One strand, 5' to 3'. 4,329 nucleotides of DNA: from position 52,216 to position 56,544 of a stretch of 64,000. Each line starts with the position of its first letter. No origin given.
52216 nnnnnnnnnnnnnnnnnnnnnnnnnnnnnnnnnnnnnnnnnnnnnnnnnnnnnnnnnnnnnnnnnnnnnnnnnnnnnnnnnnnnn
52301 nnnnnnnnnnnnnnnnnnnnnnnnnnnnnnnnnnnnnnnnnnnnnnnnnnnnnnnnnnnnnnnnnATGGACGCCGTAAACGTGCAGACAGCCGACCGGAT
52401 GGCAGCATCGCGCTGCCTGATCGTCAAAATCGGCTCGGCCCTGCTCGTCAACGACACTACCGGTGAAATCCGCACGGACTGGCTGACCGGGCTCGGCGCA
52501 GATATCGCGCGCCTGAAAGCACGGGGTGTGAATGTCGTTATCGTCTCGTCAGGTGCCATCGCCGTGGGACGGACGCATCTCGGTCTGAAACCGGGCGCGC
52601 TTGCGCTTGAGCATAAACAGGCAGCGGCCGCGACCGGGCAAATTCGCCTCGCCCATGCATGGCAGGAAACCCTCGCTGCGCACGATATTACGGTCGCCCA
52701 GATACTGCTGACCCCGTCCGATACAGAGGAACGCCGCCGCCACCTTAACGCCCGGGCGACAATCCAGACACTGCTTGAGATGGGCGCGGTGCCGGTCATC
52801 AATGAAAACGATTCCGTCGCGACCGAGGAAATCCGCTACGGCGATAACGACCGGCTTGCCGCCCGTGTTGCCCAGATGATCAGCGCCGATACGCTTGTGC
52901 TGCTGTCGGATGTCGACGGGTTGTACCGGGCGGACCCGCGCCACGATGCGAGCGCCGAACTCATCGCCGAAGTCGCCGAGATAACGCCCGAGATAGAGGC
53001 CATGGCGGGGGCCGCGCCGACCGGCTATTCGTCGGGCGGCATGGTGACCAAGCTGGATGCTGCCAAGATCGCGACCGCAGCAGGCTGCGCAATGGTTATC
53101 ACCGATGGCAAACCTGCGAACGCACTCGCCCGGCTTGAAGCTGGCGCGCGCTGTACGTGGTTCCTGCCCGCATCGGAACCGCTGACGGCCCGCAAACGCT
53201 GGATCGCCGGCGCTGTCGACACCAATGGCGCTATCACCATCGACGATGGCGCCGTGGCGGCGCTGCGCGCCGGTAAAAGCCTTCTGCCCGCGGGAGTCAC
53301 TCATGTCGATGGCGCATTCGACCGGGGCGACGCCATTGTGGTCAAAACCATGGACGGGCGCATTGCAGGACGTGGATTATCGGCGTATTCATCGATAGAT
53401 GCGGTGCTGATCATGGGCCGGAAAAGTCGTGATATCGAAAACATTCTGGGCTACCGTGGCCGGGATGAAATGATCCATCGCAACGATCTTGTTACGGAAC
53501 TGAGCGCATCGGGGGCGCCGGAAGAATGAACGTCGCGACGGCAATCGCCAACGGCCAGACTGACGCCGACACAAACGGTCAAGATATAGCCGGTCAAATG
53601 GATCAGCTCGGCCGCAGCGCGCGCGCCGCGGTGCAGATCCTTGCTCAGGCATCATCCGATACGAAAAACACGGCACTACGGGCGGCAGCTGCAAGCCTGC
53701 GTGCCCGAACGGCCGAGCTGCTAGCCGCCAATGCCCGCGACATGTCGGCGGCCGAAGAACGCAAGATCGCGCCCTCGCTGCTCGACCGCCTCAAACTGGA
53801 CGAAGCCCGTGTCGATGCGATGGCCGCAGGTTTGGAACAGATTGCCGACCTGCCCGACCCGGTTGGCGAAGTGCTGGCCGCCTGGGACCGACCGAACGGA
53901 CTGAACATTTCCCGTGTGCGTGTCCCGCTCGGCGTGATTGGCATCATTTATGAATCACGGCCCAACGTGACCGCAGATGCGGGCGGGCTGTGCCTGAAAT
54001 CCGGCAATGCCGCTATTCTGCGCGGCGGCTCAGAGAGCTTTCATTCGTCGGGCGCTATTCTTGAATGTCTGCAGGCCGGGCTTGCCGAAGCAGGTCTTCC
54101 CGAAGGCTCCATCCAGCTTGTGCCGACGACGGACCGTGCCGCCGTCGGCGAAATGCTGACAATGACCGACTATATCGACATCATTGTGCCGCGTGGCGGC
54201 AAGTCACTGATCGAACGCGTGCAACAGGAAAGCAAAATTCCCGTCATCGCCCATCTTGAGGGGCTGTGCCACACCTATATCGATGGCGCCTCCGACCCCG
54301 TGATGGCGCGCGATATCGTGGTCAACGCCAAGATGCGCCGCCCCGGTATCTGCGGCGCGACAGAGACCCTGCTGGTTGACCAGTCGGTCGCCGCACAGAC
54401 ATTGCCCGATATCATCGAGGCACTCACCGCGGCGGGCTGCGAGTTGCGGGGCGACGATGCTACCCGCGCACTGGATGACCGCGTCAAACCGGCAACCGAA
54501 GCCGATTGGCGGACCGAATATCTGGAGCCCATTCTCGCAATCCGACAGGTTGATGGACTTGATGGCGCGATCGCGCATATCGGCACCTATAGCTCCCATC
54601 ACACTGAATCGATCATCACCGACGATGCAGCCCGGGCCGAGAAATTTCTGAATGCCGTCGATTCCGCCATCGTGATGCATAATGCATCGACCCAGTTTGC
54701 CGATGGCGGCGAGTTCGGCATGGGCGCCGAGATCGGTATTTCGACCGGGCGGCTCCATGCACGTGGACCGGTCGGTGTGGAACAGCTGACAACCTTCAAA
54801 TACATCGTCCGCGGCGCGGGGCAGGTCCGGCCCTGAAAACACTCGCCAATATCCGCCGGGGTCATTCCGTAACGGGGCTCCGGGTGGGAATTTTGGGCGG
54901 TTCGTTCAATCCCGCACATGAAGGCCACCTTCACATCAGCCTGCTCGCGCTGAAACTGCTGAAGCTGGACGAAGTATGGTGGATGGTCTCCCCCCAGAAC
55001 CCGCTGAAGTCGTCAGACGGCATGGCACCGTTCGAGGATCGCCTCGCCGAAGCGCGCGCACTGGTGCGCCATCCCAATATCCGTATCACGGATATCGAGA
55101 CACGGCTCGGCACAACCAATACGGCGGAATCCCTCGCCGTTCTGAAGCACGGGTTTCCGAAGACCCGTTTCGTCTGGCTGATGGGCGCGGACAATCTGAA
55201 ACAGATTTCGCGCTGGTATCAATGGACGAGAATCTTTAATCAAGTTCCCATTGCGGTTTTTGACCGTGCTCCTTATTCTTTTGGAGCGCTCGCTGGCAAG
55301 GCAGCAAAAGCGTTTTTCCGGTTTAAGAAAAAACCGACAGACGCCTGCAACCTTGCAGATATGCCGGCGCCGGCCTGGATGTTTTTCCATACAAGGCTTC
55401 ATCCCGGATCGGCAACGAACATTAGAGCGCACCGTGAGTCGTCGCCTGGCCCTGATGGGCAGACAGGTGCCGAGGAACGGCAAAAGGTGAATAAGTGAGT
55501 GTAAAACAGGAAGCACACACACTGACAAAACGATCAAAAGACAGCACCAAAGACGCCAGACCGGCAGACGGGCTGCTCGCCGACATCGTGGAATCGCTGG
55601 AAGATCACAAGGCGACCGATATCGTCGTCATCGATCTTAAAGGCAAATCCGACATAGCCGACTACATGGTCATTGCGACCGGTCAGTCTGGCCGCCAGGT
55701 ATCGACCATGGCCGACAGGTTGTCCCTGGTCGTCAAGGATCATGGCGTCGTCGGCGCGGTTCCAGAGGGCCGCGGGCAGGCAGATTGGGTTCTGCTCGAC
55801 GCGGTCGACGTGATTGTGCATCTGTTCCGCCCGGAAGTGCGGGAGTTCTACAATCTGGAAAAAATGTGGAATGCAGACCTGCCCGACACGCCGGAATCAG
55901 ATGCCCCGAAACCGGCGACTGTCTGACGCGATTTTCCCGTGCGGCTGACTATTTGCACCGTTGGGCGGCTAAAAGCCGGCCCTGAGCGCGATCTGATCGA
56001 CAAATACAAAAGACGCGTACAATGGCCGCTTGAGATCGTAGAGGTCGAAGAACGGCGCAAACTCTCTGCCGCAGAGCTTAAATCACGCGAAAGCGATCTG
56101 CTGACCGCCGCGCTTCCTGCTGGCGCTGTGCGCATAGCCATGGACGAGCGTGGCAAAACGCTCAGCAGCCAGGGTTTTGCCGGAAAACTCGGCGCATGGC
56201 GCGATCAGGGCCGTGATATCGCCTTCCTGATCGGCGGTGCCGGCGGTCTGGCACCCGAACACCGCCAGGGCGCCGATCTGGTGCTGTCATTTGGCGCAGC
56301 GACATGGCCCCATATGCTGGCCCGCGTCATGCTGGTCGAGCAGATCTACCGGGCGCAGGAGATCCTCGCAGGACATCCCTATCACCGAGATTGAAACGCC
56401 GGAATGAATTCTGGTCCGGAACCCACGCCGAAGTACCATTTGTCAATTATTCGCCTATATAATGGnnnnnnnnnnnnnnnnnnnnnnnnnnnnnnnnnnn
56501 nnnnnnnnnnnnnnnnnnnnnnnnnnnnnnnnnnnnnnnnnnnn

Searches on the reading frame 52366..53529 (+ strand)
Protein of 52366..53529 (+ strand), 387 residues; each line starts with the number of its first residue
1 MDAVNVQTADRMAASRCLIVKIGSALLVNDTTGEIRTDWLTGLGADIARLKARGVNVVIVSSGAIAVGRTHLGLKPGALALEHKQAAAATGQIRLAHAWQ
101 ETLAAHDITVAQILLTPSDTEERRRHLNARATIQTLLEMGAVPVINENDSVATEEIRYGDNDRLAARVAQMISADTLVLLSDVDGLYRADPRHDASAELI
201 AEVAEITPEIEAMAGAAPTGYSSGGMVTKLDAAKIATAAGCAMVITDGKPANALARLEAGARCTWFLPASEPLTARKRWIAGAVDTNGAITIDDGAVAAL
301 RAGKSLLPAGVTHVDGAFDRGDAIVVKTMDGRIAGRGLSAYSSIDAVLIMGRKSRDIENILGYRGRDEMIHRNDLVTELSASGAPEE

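Call 21: search_protein_families(library=pfam, proteins=[window:52366-53529:+], max_evalue=0.00001)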
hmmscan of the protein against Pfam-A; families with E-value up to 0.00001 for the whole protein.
window:52366-53529:+ (387 aa): 2 families
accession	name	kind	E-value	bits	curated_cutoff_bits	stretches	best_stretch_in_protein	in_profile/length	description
PF00696.33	AA_kinase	-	8.8e-42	143.9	24.9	1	17-247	2-234/234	Amino acid kinase family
PF01472.26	PUA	-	1.3e-20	73.5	24.8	1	288-361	1-74/74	PUA domain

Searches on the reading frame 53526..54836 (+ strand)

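Call 22: search_protein_families(library=pfam, proteins=[window:53526-54836:+], max_evalue=0.00001)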
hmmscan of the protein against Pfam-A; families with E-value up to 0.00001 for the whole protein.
window:53526-54836:+ (436 aa): 1 family
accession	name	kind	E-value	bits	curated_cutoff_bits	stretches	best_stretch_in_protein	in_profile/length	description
PF00171.27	Aldedh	-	1.8e-20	73.4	23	1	24-302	30-295/461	Aldehyde dehydrogenase family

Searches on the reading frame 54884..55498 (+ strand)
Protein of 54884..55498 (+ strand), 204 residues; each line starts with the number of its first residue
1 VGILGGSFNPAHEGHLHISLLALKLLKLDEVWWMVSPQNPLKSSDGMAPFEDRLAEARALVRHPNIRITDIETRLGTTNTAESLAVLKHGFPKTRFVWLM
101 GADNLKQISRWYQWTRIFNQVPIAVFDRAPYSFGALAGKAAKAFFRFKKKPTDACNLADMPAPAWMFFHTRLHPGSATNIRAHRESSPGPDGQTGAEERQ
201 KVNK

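Call 22: search_protein_families(library=pfam, proteins=[window:54884-55498:+], max_evalue=0.00001)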
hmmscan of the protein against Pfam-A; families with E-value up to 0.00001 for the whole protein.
window:54884-55498:+ (204 aa): 1 family
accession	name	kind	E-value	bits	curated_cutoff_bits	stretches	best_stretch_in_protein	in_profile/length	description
PF01467.32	CTP_transf_like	-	3.5e-18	66.5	21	1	3-165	1-114/133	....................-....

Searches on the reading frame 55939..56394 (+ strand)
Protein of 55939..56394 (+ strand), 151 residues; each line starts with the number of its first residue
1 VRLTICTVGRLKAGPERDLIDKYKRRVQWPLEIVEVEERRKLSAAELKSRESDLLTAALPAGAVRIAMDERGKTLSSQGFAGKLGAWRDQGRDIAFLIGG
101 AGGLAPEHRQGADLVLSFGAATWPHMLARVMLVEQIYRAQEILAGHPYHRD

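Call 22: search_protein_families(library=pfam, proteins=[window:55939-56394:+], max_evalue=0.00001)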
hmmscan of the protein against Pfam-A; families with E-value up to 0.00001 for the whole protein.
window:55939-56394:+ (151 aa): 1 family
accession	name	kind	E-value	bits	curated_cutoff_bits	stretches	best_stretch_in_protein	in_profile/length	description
PF02590.22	SPOUT_MTase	-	1.8e-44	151.9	27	1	1-149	1-154/154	Predicted SPOUT methyltransferase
